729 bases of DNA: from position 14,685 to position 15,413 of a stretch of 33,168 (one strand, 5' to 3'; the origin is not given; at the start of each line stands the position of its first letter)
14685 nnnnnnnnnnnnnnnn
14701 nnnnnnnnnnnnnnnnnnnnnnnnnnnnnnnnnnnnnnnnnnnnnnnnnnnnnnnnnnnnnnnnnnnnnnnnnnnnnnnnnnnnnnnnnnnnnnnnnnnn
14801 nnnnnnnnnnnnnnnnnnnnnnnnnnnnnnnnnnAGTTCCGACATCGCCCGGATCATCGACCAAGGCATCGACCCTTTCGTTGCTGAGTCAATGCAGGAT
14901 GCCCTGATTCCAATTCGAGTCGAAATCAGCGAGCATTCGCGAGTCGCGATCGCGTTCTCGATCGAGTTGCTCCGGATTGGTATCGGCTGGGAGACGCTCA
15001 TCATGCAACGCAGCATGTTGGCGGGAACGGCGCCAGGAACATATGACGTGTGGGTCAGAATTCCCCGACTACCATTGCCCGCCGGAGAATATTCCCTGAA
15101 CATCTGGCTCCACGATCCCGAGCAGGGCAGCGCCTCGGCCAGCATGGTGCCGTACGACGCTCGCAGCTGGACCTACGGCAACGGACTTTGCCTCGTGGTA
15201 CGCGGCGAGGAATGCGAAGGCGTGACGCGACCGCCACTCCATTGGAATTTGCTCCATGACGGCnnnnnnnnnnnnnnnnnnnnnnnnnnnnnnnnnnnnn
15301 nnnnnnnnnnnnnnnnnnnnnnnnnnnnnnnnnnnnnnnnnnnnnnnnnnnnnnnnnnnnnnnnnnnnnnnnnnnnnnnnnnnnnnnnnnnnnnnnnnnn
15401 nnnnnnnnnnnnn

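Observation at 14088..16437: Two tandem, overlapping Wzt ATPase genes, each with its own divergent C-terminal Wzt_C-like domain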

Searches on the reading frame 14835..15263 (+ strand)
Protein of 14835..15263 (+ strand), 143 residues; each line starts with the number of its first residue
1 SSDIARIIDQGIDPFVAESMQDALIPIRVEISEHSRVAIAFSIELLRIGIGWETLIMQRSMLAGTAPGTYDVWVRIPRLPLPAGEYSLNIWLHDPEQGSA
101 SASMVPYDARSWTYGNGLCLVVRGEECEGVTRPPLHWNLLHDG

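Call 76: search_protein_representatives(protein=window:14835-15263:+)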
Query: 143 residues. Proteins with E-value up to 0.001 (for the whole library): 90; up to 1e-10: 39; up to 1e-30: 1. The best 90 are listed.
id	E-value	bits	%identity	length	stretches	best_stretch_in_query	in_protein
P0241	2.0e-36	141.6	49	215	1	4-139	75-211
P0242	1.4e-22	96.6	41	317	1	3-138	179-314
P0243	3.9e-21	91.9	43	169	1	2-139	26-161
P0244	6.4e-21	91.2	44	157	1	27-137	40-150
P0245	9.4e-21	90.7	45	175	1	13-134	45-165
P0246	1.3e-19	87.0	40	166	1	4-138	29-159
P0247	2.1e-19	86.3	42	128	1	19-138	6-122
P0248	4.6e-19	85.2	43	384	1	15-139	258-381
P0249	1.2e-18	83.8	40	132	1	13-134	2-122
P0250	2.7e-18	82.7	39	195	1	17-138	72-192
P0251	1.2e-17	80.5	39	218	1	4-137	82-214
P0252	8.9e-17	77.8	33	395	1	8-131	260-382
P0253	3.0e-16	76.1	40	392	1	28-142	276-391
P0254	3.0e-16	76.0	38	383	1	15-134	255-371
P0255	7.1e-16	74.8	40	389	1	14-139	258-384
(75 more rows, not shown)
